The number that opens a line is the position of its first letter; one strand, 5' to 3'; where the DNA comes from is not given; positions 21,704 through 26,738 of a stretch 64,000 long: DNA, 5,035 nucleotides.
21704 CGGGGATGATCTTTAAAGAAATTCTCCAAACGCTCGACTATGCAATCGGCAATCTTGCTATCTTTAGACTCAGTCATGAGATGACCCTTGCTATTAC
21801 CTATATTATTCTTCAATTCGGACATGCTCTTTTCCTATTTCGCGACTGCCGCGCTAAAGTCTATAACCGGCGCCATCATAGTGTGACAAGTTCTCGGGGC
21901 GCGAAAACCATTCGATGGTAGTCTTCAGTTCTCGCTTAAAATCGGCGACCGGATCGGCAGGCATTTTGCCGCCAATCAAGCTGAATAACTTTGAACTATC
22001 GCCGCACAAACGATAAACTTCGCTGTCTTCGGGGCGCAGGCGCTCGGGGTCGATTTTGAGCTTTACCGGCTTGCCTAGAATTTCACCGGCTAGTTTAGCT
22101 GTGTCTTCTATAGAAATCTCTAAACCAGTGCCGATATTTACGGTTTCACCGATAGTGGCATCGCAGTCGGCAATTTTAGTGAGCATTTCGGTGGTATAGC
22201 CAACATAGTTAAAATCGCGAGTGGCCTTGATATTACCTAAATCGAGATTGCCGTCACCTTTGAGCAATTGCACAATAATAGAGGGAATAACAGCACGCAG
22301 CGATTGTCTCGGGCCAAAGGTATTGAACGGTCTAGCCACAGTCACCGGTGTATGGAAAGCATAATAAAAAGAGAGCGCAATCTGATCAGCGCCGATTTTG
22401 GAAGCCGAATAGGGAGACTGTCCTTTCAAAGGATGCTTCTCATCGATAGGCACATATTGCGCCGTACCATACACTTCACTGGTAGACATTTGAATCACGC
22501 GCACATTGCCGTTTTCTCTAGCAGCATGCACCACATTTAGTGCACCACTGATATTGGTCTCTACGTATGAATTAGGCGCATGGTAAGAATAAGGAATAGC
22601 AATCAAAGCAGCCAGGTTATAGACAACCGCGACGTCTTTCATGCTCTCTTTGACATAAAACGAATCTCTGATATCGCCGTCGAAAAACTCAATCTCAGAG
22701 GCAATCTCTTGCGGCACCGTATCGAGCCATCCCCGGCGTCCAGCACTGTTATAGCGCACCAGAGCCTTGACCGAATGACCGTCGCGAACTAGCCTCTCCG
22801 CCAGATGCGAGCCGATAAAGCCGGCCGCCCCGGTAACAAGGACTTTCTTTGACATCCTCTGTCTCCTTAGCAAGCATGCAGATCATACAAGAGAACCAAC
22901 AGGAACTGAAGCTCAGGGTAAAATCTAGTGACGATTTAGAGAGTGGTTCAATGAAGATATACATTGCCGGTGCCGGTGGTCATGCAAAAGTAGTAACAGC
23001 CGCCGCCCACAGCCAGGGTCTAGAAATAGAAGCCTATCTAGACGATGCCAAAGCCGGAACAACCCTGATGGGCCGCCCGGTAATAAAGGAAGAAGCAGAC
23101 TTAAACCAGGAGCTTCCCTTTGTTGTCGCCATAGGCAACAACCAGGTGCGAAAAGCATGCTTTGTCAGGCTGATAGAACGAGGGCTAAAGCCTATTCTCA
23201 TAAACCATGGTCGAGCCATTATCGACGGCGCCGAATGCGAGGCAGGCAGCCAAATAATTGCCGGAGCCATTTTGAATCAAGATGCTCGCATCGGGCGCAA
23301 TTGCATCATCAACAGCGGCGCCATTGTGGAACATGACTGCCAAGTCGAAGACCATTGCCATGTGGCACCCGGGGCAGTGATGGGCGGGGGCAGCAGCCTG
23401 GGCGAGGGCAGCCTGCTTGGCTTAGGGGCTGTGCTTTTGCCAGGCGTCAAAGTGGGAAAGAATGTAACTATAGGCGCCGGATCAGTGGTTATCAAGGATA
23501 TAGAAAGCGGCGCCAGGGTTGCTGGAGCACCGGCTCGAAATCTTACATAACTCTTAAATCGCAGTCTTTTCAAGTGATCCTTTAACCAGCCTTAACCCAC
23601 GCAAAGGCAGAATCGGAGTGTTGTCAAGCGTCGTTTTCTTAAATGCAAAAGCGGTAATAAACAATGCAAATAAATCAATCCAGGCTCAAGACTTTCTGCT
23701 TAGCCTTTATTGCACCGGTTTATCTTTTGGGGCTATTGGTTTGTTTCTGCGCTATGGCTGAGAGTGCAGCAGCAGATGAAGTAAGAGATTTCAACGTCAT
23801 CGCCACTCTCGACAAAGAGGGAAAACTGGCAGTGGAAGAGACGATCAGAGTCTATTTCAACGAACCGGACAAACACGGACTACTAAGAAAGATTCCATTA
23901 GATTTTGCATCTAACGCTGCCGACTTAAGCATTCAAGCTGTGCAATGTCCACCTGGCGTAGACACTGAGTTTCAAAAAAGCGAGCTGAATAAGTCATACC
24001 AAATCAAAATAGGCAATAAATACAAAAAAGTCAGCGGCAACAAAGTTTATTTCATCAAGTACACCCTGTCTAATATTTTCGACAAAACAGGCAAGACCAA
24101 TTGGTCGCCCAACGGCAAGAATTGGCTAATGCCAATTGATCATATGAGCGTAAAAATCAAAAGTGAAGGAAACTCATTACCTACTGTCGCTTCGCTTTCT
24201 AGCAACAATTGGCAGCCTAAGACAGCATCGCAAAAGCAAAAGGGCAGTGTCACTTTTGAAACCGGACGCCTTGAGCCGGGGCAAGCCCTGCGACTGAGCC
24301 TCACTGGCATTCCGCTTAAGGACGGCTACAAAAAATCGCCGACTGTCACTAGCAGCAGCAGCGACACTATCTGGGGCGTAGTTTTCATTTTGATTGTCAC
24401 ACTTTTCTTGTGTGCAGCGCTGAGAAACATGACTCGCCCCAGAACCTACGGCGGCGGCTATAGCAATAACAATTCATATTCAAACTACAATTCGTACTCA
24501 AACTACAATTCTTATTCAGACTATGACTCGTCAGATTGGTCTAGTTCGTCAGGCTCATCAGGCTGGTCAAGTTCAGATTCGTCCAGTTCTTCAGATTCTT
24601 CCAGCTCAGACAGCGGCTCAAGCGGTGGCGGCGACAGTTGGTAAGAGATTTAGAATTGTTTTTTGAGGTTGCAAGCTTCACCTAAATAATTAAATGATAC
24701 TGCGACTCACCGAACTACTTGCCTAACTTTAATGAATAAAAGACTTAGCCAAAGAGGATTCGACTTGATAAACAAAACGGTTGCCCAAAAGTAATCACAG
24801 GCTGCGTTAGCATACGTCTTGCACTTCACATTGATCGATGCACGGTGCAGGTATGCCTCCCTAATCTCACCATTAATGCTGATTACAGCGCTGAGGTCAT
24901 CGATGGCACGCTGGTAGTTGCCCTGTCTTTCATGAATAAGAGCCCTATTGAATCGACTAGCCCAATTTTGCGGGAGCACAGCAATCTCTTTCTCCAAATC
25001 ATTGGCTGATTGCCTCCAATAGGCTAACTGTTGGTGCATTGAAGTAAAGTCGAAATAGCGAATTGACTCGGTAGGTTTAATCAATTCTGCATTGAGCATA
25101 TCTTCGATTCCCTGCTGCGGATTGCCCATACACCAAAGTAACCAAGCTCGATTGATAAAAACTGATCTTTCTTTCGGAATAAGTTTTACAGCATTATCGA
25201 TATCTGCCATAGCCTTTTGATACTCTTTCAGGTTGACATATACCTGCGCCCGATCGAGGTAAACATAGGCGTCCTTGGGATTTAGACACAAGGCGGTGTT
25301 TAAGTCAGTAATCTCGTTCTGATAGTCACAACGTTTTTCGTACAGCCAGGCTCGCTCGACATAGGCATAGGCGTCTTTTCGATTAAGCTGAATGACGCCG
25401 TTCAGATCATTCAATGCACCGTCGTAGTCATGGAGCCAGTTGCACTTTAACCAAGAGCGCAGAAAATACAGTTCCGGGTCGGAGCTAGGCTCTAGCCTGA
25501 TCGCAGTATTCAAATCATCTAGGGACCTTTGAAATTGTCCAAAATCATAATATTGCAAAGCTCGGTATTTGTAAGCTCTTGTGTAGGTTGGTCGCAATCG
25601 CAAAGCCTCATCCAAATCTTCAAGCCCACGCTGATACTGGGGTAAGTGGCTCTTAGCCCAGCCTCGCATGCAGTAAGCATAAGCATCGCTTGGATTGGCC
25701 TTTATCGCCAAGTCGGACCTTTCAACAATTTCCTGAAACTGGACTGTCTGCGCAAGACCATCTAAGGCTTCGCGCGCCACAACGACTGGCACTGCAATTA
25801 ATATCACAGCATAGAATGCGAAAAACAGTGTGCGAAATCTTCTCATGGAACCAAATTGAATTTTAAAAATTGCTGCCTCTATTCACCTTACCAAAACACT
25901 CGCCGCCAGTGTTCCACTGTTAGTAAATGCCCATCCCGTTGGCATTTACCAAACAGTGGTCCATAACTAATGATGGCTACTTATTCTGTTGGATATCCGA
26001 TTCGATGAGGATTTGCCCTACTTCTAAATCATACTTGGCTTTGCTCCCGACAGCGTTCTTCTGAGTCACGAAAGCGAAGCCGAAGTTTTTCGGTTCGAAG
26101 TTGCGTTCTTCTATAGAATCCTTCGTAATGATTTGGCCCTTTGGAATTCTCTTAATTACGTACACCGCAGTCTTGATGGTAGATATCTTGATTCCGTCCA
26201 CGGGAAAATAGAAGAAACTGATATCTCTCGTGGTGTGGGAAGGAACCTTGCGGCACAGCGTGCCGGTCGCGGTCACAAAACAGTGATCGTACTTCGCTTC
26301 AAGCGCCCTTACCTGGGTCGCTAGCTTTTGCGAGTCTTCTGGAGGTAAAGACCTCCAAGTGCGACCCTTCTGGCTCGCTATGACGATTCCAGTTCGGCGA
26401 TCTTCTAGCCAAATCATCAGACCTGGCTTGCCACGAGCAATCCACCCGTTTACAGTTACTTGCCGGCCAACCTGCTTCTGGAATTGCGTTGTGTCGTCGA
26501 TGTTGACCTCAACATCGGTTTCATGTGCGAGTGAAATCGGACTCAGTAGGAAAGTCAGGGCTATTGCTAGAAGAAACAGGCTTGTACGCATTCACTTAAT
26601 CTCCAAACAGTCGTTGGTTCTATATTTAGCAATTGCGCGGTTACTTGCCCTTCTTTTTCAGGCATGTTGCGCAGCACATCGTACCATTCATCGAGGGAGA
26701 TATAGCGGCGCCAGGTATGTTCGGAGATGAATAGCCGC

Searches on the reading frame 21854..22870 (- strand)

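Call 43: search_protein_families(library=pfam, proteins=[window:21854-22870:-], max_evalue=0.0001)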
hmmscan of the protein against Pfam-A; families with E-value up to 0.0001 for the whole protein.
window:21854-22870:- (338 aa): 9 families
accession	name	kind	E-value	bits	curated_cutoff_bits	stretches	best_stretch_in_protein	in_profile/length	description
PF16363.11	GDP_Man_Dehyd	-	9e-65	219.7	27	1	11-297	1-315/332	GDP-mannose 4,6 dehydratase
PF01370.27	Epimerase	-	7.9e-49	166.7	20.9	1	10-247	1-240/240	NAD dependent epimerase/dehydratase family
PF01073.25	3Beta_HSD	-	5.8e-18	65.4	22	1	11-227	1-222/280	3-beta hydroxysteroid dehydrogenase/isomerase family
PF02719.21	Polysacc_synt_2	-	9.5e-15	55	20.2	1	10-131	1-129/293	Polysaccharide biosynthesis protein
PF07993.18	NAD_binding_4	-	3.7e-11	43.1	20.1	1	12-183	1-206/258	Male sterility protein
PF13460.12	NAD_binding_10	-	1.9e-10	41.4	27.2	1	14-137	1-105/184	NAD(P)H-binding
PF04321.23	RmlD_sub_bind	-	2.3e-10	40.4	27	1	9-163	2-134/287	RmlD substrate binding domain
PF05368.20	NmrA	-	3.9e-09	37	27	1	6-124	1-100/298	NmrA-like family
PF00106.31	adh_short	-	4.9e-09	36.4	26.6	1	8-165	1-160/195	short chain dehydrogenase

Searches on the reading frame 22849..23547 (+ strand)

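Call 63: search_protein_families(library=pfam, proteins=[window:22849-23547:+], max_evalue=0.00001)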
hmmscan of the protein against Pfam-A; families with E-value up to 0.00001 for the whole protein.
window:22849-23547:+ (233 aa): 4 families
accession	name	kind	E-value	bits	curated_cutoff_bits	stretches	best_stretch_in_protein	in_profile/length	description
PF17836.7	PglD_N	-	1.1e-17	64.8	23.4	1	36-107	1-77/78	PglD N-terminal domain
PF00132.30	Hexapep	-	1.6e-17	62.8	27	2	145-180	1-36/36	Bacterial transferase hexapeptide (six repeats)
PF25084.1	LbH_EIF2B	-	2.7e-07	31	54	0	127-187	42-102/105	EIF2B subunit epsilon LbH domain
PF14602.12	Hexapep_2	-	1e-06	28.8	27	1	183-214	3-32/34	Hexapeptide repeat of succinyl-transferase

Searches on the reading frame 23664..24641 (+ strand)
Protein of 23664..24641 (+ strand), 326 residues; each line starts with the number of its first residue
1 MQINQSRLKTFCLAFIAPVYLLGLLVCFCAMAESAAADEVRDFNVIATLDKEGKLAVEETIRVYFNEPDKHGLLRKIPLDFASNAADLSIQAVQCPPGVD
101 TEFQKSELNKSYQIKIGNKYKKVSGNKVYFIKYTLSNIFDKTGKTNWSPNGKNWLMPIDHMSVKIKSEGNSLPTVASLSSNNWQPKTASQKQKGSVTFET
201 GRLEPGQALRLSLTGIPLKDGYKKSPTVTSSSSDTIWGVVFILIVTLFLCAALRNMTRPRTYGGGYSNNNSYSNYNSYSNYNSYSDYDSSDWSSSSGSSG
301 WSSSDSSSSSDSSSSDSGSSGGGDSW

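Call 43: search_protein_families(library=pfam, proteins=[window:23664-24641:+], max_evalue=0.0001)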
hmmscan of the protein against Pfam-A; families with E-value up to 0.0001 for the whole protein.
window:23664-24641:+ (326 aa): 1 family
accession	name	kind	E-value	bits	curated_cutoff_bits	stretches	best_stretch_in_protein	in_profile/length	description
PF09972.14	DUF2207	-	1.6e-18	67.9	24.4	1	40-211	2-168/172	Predicted membrane protein (DUF2207) N-terminal domain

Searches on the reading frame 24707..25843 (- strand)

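Call 43: search_protein_families(library=pfam, proteins=[window:24707-25843:-], max_evalue=0.0001)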
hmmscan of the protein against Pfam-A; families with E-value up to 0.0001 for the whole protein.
window:24707-25843:- (378 aa): 13 families
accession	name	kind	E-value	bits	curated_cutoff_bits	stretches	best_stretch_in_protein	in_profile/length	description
PF13371.12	TPR_9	-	2.8e-27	94.9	35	1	288-331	23-66/73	Tetratricopeptide repeat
PF07719.23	TPR_2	-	2.9e-23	80.4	27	0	298-324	5-31/34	Tetratricopeptide repeat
PF00515.34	TPR_1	-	3.2e-23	81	27.8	0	297-324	4-31/34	Tetratricopeptide repeat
PF13431.12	TPR_17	-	1.3e-16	59.9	24.4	0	184-211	5-32/34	Tetratricopeptide repeat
PF13181.12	TPR_8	-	3.4e-15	55.3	25.7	0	193-224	2-33/34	Tetratricopeptide repeat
PF13432.12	TPR_16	-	2.1e-13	50.9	32.7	0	276-320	13-57/65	Tetratricopeptide repeat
PF13414.12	TPR_11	-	2.4e-12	46.8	26.8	0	178-204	14-40/42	TPR repeat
PF13428.12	TPR_14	-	2.1e-10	40.6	23.5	0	195-233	4-42/44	Tetratricopeptide repeat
PF12569.14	NatA_aux_su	-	3.4e-07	30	33.3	0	194-253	194-253/515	N-terminal acetyltransferase A, auxiliary subunit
PF14559.12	TPR_19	-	5.1e-07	30.4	25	0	181-213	14-46/68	Tetratricopeptide repeat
PF25062.1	ARM_TT21_N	-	5.4e-07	30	40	0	88-212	100-222/222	Tetratricopeptide repeat protein 21 N-terminal ARM repeat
PF12895.13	ANAPC3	-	1.6e-05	25.5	27.2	0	188-224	22-54/82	Anaphase-promoting complex, cyclosome, subunit 3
PF14561.12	TPR_20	-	6.2e-05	23.7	25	0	279-324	7-52/90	Tetratricopeptide repeat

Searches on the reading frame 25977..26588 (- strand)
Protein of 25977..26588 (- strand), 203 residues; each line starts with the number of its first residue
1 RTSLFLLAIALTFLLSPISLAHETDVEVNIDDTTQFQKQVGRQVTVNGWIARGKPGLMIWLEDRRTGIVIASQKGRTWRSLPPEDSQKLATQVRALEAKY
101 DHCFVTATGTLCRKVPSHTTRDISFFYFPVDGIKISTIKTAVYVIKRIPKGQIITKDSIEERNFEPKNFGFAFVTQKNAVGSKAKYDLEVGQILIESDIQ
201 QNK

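Call 43: search_protein_families(library=pfam, proteins=[window:25977-26588:-], max_evalue=0.0001)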
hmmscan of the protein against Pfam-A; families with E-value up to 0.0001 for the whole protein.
window:25977-26588:- (203 aa): 1 family
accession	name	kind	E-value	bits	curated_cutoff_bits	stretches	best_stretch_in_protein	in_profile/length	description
PF08666.17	SAF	-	8.8e-05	23.4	21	0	141-199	3-62/63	SAF domain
